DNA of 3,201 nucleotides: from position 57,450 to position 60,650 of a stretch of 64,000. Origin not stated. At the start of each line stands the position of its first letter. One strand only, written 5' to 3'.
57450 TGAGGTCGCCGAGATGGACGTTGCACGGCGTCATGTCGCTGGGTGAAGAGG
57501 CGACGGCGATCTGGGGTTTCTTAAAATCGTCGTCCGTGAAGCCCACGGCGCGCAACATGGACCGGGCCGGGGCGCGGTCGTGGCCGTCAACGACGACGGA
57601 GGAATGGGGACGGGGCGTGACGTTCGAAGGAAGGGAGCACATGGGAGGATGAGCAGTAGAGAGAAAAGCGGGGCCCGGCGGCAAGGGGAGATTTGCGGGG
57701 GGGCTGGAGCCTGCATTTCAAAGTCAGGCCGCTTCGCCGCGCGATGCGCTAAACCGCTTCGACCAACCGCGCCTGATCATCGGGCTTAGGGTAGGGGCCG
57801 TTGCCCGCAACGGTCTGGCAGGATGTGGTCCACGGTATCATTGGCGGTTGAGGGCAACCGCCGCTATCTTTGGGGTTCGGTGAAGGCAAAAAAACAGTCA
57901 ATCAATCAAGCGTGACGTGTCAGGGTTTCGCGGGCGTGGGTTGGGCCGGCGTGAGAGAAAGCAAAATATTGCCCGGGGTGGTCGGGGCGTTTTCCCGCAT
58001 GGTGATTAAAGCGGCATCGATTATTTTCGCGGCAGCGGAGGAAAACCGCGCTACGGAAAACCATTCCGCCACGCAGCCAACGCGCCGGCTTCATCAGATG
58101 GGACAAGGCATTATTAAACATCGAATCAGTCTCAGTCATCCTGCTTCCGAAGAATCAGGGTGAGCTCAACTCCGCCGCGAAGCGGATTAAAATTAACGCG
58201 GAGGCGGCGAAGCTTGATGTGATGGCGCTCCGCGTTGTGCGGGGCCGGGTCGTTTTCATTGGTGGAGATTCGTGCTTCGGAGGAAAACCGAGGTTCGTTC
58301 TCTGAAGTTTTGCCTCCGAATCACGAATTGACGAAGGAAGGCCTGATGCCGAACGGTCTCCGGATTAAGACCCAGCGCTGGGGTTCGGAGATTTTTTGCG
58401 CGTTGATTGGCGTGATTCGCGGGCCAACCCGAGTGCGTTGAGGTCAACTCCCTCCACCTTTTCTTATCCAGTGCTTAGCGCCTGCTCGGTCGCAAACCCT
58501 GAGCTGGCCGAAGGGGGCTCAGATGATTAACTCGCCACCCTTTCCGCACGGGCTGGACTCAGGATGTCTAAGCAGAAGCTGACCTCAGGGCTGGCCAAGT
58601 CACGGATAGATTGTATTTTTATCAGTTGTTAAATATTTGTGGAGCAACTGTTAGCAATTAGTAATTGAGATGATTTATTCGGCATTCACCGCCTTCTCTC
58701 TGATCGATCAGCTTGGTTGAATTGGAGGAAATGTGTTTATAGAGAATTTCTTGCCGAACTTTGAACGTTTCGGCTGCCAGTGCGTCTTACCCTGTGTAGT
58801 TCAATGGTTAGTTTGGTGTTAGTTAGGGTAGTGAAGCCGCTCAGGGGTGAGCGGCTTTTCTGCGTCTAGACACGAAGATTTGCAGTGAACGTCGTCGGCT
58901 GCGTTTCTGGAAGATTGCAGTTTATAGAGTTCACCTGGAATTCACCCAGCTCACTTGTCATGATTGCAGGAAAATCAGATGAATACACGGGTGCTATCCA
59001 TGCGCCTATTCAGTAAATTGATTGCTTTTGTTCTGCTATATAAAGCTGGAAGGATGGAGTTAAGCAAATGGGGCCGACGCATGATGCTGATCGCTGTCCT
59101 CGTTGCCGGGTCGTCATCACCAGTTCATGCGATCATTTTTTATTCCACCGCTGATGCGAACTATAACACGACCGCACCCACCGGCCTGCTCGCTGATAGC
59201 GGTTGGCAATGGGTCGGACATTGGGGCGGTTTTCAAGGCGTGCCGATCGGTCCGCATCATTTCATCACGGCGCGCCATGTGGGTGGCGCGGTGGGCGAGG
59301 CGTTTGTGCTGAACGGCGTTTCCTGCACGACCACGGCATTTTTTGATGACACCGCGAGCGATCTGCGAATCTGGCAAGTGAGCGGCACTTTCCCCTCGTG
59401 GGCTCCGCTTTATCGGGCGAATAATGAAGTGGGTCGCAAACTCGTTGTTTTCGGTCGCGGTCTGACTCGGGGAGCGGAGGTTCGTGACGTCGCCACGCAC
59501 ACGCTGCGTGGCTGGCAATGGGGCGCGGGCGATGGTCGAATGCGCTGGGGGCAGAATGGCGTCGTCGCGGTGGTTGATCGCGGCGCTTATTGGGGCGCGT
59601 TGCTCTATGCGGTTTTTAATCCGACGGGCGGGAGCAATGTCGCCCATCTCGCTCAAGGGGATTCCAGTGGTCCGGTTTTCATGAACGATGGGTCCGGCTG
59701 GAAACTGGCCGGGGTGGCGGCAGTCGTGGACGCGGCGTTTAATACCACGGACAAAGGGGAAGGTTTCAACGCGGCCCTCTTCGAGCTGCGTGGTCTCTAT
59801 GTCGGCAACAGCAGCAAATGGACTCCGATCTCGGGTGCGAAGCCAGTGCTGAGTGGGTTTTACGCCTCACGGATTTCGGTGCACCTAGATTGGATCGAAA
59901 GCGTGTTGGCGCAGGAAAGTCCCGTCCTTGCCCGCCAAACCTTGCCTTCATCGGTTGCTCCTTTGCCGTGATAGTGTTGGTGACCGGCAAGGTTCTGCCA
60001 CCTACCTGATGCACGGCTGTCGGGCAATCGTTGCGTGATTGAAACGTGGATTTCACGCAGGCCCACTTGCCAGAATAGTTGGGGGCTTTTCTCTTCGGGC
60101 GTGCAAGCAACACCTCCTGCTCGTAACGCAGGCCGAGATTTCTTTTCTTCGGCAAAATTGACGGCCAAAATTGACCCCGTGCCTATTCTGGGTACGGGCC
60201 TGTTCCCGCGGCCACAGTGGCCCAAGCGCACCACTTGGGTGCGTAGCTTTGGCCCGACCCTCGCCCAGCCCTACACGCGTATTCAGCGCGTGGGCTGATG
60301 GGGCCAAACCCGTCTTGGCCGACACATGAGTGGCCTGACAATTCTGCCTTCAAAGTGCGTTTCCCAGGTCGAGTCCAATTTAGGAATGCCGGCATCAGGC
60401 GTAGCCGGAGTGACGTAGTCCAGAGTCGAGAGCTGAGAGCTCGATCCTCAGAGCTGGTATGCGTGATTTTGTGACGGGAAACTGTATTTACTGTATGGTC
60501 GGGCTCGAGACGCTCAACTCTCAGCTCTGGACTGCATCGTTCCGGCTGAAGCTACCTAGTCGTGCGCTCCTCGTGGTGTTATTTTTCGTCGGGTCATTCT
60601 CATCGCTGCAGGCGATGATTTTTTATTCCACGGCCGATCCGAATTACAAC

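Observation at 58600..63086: Paired secreted trypsin-like proteases linked to a minimal exosortase-family protein and a membrane partner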

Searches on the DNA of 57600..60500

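Call 57: search_rna_families(source=window, start=57600, end=60500, threshold=evalue, max_evalue=1)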
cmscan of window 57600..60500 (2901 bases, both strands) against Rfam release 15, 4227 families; matches with E-value up to 1: 1.
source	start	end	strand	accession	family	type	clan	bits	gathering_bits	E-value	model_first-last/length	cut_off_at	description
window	58619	58654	-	RF01374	CRISPR-DR61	Gene; CRISPR;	-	24.6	38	0.43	1-37/37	no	CRISPR RNA direct repeat element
